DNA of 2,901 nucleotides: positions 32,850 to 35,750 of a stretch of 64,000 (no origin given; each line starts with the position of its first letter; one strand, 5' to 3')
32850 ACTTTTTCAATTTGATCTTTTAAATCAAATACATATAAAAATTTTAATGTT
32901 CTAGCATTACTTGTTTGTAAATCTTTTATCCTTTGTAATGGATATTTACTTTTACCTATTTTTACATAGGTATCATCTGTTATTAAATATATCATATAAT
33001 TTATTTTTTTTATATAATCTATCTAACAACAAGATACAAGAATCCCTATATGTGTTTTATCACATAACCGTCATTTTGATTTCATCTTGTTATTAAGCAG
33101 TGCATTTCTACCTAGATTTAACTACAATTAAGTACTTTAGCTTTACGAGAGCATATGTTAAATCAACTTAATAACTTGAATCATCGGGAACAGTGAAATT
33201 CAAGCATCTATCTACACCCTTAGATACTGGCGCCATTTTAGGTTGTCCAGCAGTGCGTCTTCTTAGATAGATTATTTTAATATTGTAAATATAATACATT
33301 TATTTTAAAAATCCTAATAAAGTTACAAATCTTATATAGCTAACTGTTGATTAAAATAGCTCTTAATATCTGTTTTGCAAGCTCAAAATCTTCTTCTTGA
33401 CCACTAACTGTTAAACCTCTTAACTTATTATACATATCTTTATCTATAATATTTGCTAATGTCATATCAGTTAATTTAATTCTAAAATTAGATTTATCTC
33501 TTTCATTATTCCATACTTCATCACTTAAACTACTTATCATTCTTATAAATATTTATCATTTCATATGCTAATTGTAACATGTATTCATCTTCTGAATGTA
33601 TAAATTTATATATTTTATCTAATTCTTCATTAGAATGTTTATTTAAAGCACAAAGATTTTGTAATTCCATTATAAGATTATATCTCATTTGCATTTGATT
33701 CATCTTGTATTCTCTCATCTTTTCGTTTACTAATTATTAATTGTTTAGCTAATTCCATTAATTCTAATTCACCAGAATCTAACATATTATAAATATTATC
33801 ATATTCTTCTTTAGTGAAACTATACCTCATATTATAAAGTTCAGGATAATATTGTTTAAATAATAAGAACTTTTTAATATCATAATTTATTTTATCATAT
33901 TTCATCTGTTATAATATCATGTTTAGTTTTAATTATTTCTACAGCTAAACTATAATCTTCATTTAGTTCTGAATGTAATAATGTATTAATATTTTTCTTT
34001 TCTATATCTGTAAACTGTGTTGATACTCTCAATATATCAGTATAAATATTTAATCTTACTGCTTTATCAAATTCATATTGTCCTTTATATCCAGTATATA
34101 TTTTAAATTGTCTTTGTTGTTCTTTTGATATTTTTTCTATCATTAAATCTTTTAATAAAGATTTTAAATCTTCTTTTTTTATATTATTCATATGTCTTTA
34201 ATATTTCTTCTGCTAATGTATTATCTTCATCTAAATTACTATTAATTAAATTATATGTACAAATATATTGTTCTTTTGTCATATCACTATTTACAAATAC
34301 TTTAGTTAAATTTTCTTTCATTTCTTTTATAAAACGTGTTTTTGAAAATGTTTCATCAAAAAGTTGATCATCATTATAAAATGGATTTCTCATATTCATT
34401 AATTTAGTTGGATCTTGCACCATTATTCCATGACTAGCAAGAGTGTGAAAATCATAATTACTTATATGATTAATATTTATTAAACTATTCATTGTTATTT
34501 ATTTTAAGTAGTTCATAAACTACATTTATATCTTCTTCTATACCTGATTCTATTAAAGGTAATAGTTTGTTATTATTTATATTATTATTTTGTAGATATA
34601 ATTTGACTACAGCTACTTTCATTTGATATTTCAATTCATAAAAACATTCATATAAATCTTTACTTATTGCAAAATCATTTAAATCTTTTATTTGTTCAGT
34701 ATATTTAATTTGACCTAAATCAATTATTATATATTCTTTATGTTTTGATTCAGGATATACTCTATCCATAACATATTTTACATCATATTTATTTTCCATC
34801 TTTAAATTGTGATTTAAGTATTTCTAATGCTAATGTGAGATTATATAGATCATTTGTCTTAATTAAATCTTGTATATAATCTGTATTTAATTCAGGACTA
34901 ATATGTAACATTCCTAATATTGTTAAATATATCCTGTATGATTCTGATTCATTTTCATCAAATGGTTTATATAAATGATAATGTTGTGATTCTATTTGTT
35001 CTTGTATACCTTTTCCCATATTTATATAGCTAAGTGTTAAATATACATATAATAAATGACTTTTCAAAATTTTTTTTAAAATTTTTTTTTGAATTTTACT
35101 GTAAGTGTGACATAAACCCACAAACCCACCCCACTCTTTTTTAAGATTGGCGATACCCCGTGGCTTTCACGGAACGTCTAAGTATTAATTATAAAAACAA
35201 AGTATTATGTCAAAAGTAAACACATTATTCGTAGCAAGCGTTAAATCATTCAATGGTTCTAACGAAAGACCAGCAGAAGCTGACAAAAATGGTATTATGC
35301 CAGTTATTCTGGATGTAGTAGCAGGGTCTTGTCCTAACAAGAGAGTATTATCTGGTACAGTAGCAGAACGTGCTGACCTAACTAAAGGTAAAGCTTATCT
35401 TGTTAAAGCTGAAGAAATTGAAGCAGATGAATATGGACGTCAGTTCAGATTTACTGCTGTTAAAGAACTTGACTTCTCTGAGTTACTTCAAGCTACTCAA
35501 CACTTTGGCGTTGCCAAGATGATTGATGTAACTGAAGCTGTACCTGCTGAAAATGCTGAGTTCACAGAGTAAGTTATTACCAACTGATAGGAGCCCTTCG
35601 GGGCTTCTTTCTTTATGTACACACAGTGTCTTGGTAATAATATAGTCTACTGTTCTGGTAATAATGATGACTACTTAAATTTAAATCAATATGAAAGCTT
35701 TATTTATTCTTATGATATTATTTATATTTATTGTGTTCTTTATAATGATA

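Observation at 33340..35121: Tandem array of seven diversified small paralogs sharing a C-terminal HEAT-like helix motif (array A)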

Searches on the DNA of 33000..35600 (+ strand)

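Call 3: search_dna_similar(query=window:33000-35600:+, collection=phages, mode=distant, max_rows=20)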
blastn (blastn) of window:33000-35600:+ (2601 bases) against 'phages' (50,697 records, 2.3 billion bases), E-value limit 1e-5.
No match.

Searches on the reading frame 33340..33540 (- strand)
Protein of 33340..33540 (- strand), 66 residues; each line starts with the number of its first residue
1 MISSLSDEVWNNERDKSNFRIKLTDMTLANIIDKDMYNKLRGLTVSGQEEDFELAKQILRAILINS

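Call 12: search_protein_families(library=pfam, max_evalue=1, proteins=[window:33340-33540:-])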
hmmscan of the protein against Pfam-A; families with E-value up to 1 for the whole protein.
window:33340-33540:- (66 aa): 0 families

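Call 15: search_protein_families(library=phrogs, max_evalue=0.1, proteins=[window:33340-33540:-])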
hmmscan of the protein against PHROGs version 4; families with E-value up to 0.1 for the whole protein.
window:33340-33540:- (66 aa): 1 family
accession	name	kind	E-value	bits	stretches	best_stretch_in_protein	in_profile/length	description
phrog_4720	-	unknown function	0.034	15.2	1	11-42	10-38/52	-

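Call 18: find_homologous_proteins(query=A2, max_evalue=0.01)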
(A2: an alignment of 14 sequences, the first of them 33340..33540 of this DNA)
Query A2 (14 sequences) (66 aa, profile of the alignment): 4 proteins with E <= 0.01 among 898 candidates.
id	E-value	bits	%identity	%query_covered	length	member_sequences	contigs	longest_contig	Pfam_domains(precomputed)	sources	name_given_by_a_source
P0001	7.9e-12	63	-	-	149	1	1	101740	-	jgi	-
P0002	1.7e-8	53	42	18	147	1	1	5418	-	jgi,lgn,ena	-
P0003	2.0e-8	52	30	35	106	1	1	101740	-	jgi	-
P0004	4.7e-5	42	100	100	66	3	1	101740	-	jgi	-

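Call 20: find_encoding_contigs(protein=P0002, flank=6000)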
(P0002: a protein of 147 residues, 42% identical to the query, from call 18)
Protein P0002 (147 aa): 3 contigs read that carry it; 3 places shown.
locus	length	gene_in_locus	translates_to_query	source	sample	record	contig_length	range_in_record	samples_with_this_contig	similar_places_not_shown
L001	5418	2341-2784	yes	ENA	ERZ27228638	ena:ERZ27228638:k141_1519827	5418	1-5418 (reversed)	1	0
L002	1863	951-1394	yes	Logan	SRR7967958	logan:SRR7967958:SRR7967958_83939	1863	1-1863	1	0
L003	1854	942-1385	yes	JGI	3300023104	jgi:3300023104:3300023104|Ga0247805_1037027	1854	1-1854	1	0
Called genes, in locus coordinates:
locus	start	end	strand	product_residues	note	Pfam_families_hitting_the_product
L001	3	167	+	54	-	?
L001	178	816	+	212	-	-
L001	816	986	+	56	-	-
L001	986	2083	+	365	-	PF03796:DnaB_C (weak)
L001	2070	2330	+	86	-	-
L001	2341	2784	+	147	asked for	-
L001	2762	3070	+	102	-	-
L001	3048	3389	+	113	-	-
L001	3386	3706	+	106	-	-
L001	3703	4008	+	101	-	-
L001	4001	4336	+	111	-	-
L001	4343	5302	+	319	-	-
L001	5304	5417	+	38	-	?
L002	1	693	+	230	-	?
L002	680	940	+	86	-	-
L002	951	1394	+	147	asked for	-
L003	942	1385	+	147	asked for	-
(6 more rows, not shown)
